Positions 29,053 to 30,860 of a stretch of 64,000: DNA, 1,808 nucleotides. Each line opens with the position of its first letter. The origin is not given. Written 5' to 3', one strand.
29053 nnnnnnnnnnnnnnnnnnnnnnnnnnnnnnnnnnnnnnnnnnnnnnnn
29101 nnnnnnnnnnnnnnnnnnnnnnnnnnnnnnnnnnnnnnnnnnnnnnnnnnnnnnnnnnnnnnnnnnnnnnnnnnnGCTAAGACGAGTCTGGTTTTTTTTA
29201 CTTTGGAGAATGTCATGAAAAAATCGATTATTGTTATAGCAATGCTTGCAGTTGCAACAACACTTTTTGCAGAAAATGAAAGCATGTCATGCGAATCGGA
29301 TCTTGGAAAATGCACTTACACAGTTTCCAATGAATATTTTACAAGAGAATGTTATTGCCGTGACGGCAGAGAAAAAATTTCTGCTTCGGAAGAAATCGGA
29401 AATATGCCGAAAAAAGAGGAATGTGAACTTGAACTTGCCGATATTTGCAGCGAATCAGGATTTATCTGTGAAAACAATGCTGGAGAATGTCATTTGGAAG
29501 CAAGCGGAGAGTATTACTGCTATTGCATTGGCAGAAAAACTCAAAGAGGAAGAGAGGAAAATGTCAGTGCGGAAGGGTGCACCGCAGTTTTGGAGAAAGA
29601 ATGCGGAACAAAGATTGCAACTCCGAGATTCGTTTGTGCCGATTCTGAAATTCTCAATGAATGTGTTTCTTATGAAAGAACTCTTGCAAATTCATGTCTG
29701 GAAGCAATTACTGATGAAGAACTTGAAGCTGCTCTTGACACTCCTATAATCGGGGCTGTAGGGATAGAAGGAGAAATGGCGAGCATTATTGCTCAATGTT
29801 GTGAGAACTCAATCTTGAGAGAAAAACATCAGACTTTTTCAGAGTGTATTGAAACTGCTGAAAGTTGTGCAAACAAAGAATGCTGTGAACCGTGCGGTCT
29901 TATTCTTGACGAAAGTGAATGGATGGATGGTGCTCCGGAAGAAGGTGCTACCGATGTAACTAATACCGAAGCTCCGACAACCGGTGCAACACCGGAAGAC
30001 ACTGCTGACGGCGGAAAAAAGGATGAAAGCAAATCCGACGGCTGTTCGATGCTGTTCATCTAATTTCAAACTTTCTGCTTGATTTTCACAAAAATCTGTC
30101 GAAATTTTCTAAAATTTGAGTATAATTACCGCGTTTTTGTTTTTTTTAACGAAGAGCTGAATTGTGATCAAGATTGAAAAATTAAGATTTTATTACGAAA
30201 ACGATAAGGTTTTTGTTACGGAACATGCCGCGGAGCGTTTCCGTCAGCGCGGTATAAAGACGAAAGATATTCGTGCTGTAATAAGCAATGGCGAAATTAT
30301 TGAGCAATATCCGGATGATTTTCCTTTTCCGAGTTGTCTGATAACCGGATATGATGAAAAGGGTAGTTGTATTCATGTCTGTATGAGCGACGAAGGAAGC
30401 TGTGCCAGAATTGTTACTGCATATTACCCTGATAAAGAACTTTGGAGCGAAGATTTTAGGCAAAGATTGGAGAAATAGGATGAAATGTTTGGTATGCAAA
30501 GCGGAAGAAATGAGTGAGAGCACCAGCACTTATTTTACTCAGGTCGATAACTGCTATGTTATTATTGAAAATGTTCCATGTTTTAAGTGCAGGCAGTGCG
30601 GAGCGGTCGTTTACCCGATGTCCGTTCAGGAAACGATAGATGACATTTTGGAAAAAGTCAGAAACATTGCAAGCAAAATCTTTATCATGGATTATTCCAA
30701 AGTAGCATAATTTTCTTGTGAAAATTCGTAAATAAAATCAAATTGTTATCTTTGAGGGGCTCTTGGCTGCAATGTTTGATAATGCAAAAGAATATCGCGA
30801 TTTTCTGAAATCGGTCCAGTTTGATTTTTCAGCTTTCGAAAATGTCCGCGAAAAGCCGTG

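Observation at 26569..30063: Orphan apeB-apeC-apeD-like lipid-tailoring triad plus a cysteine-rich secreted protein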

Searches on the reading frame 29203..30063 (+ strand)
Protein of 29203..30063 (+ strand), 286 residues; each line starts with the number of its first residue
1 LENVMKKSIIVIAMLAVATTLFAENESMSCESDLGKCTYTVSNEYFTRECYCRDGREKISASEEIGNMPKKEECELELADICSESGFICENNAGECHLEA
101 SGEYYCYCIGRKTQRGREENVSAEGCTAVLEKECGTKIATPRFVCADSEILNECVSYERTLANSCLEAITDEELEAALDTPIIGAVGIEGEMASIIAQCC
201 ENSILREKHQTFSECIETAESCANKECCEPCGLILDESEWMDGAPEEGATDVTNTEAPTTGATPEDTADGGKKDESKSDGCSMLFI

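Call 3: search_protein_families(library=pfam, proteins=[window:29203-30063:+], max_evalue=0.01)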
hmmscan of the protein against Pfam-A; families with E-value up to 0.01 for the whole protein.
window:29203-30063:+ (286 aa): 0 families

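Call 4: search_protein_families(library=ncbifam, proteins=[window:29203-30063:+], max_evalue=0.01)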
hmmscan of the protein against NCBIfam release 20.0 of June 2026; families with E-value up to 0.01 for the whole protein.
window:29203-30063:+ (286 aa): 0 families

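Call 46: find_homologous_proteins(query=window:29215-30063:+, max_evalue=0.001)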
Query window:29215-30063:+ (282 aa): 167 proteins with E <= 0.001 among 731 candidates; the best 120 are listed.
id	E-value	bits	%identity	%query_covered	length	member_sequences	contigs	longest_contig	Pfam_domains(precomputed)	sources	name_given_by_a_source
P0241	2.7e-162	557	90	100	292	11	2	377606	-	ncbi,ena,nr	ncbi:hypothetical protein IKO70_03640 [bacterium]|nr:hypothetical protein [bacterium]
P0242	4.3e-107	376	65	100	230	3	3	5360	-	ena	-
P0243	3.2e-105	370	65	100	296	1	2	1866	-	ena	-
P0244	5.7e-100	352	62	100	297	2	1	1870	-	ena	-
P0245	1.6e-81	292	54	100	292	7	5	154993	-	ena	-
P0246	1.3e-79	286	53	100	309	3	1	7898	-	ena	-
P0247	9.0e-79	283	51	100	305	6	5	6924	-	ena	-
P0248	7.2e-78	280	53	100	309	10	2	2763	-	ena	-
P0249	1.1e-77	279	53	100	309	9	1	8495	-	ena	-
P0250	1.5e-74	269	50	100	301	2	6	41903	-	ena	-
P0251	1.2e-71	260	52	100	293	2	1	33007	-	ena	-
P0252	5.8e-71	257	49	100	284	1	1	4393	-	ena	-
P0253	6.2e-71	257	49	100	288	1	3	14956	-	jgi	-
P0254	1.2e-70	256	49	100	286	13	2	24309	-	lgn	-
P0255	2.3e-69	252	52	100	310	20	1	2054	-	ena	-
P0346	7.6e-49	185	42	100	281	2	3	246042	-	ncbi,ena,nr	ncbi:hypothetical protein IKO70_06135 [bacterium]|nr:hypothetical protein [bacterium]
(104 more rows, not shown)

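Call 47: find_encoding_contigs(protein=P0241, flank=6000, max_places=4)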
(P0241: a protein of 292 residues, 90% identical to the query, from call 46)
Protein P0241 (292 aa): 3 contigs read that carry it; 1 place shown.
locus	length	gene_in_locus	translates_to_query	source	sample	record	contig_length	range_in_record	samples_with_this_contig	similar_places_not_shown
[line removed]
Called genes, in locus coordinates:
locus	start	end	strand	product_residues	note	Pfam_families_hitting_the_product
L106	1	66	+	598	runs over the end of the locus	PF01343:Peptidase_S49, PF00574:CLP_protease (faint), PF25145:NfeD1b_N (weak), PF01343:Peptidase_S49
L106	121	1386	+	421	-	PF01979:Amidohydro_1, PF07969:Amidohydro_3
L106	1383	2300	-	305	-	PF03631:Virul_fac_BrkB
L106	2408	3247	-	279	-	-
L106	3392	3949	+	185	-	-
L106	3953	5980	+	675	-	-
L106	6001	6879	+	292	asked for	-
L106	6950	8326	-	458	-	PF02321:OEP (faint)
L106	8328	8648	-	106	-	-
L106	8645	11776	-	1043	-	PF00873:ACR_tran, PF03176:MMPL, PF02355:SecD_SecF_C (faint), PF03176:MMPL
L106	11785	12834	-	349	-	PF25919:BSH_CusB (faint), PF25973:BSH_CzcB, PF25954:Beta-barrel_RND_2, PF25989:YknX_C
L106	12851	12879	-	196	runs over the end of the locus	PF00440:TetR_N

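Call 48: find_encoding_contigs(protein=P0346, flank=6000, max_places=4)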
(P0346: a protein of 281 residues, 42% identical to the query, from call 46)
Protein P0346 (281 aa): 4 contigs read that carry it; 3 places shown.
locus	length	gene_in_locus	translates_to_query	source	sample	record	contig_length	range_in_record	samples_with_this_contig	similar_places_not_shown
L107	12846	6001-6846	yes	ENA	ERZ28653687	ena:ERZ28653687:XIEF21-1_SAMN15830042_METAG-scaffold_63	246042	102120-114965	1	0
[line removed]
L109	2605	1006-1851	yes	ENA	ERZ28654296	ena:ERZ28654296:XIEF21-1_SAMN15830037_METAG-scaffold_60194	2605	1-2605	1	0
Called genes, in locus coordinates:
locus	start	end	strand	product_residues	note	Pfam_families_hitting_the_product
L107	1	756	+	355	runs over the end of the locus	-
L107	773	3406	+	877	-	PF07603:Lcl_C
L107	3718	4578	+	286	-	-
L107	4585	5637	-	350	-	PF02661:Fic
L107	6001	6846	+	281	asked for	-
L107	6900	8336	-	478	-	PF13522:GATase_6, PF13537:GATase_7, PF00156:Pribosyltran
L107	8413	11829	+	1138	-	-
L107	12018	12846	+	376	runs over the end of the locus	PF00155:Aminotran_1_2, PF01041:DegT_DnrJ_EryC1 (weak), PF00266:Aminotran_5 (weak)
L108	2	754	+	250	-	?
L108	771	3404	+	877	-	PF07603:Lcl_C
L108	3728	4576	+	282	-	-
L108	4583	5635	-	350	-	PF02661:Fic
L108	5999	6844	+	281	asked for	-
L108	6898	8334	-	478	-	PF13522:GATase_6, PF13537:GATase_7, PF00156:Pribosyltran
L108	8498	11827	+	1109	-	-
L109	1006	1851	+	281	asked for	-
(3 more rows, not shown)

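Call 63: predict_structure(alignment_id=A2)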
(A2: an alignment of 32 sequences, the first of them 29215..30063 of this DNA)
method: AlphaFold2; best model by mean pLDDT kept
length: 282 residues; sequences in the alignment: 32
mean_pLDDT: 73.8   pTM: 0.60
mean pLDDT of the five models: 73.8, 73.6, 73.5, 73.3, 72.7
residues with pLDDT >= 90: 83; 70-90: 109; 50-70: 14; < 50: 76
segments of 3 or more residues with pLDDT < 50: 1-20, 226-259, 261-282
pLDDT, mean of each block of 10 residues (from residue 1): 41 40 82 85 86 78 80 86 92 93 90 92 95 92 94 88 86 90 83 91 87 75 52 38 38 44 45 36 32
secondary structure, 60 per line:
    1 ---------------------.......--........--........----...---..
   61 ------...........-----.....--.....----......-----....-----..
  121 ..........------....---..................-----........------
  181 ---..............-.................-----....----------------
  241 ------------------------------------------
elements in order: E22-28 E31-38 E41-48 E53-55 H67-77 E83-87 E90-94 E99-104 E110-113 H119-130 H137-140 H144-161 H167-174 H184-197 H199-215 H221-224

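Call 65: fold_search(model_id=the predicted structure, library=pdb)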
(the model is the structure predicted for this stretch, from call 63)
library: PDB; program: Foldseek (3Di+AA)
matches with E <= 10: 937; with E <= 0.001: 0
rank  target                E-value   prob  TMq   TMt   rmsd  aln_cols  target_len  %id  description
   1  4nv8_A                3.2e-03  0.95  0.16  0.16  10.0       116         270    7  Crystal Structure of Mesorhizobium Loti Arylamine N-acetyltransferase F42W Mutant (released 2015-01-21)
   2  4nv7_B                4.7e-03  0.93  0.16  0.16  10.0       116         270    7  Crystal Structure of Mesorhizobium Loti Arylamine N-acetyltransferase 1 In Complex With CoA (released 2015-01-21)
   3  2vfb                  1.6e-02  0.82  0.16  0.17   9.8       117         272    8  The structure of Mycobacterium marinum arylamine N-acetyltransferase (released 2007-12-18)
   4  4b55                  2.8e-02  0.72  0.16  0.17   9.8       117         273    8  Crystal Structure of the Covalent Adduct Formed between Mycobacterium marinum Aryalamine N-acetyltransferase and Phenyl  (released 2013-01-16)
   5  7pp6_B                3.1e-02  0.20  0.15  0.05  18.1       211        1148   11  MUC2 Tubules of D1D2D3 domains (released 2022-02-16)
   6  8aaf_a                3.5e-02  0.12  0.13  0.07  18.1       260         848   11  Yeast RQC complex in state G (released 2023-03-08)
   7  1gx3_B                3.7e-02  0.57  0.15  0.15  10.2       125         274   10  M. smegmatis arylamine N-acetyl transferase (released 2002-06-13)
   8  2bsz_A                4.2e-02  0.63  0.15  0.16   9.9       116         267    6  Structure of Mesorhizobium loti arylamine N-acetyltransferase 1 (released 2005-05-25)
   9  1w6f_C                4.2e-02  0.60  0.16  0.17   9.9       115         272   10  Arylamine N-acetyltransferase from Mycobacterium smegmatis with the anti-tubercular drug isoniazid bound in the active (released 2005-02-23)
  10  2bsz_B                5.9e-02  0.30  0.12  0.13  12.4       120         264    8  Structure of Mesorhizobium loti arylamine N-acetyltransferase 1 (released 2005-05-25)
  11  1w6f_A                8.8e-02  0.54  0.16  0.16   9.4       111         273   11  Arylamine N-acetyltransferase from Mycobacterium smegmatis with the anti-tubercular drug isoniazid bound in the active (released 2005-02-23)
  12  6t99_A                8.8e-02  0.33  0.11  0.30  12.6       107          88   15  Crystal structrue of RSL W31YW76Y lectin mutant in complex with alpha-methylfucoside (released 2020-04-22)
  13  3nol                  9.8e-02  0.54  0.12  0.14  12.5        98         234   12  Crystal structure of Zymomonas mobilis Glutaminyl Cyclase (trigonal form) (released 2010-11-03)
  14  8k51_B                9.8e-02  0.25  0.12  0.13  10.6       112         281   12  Crystal structure of arylamine N-acyltransferase from Streptomyces aureus (released 2024-07-24)
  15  2xqy_A                1.0e-01  0.13  0.10  0.07  22.4       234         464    8  CRYSTAL STRUCTURE OF PSEUDORABIES CORE FRAGMENT OF GLYCOPROTEIN H IN COMPLEX WITH FAB D6.3 (released 2010-12-22)
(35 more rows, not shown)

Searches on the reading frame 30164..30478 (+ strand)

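Call 3: search_protein_families(library=pfam, proteins=[window:30164-30478:+], max_evalue=0.01)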
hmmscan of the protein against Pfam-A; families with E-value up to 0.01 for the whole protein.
window:30164-30478:+ (104 aa): 1 family
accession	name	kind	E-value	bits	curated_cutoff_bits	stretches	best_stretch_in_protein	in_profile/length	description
PF14076.12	DUF4258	-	3.6e-25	88.5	25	1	19-87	2-70/71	Domain of unknown function (DUF4258)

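Call 4: search_protein_families(library=ncbifam, proteins=[window:30164-30478:+], max_evalue=0.01)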
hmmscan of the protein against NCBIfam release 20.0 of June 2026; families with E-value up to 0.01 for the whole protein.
window:30164-30478:+ (104 aa): 0 families

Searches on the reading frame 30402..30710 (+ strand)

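Call 3: search_protein_families(library=pfam, proteins=[window:30402-30710:+], max_evalue=0.01)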
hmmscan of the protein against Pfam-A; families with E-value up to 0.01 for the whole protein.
window:30402-30710:+ (102 aa): 1 family
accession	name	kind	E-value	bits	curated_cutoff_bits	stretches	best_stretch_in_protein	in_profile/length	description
PF14122.12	YokU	-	6.1e-05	23.4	27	1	28-84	1-59/87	YokU-like protein, putative antitoxin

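Call 4: search_protein_families(library=ncbifam, proteins=[window:30402-30710:+], max_evalue=0.01)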
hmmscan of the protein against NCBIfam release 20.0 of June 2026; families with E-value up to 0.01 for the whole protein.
window:30402-30710:+ (102 aa): 4 families
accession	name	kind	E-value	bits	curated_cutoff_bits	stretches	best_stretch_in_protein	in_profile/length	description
TIGR03831.1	YgiT_finger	domain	2.5e-09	37.2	20.2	1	29-71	1-43/46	YgiT-type zinc finger protein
TIGR03830.1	CxxCG_CxxCG_HTH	subfamily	0.00048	19.9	61.8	1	29-87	1-58/127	type II TA system antitoxin MqsA family protein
TIGR03829.1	YokU_near_AblA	hypoth_equivalog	0.003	17.8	90.85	1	28-83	1-58/89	YokU family protein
TIGR01139.1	cysK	equivalog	0.0048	16.2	350.95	1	9-51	97-142/298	cysteine synthase A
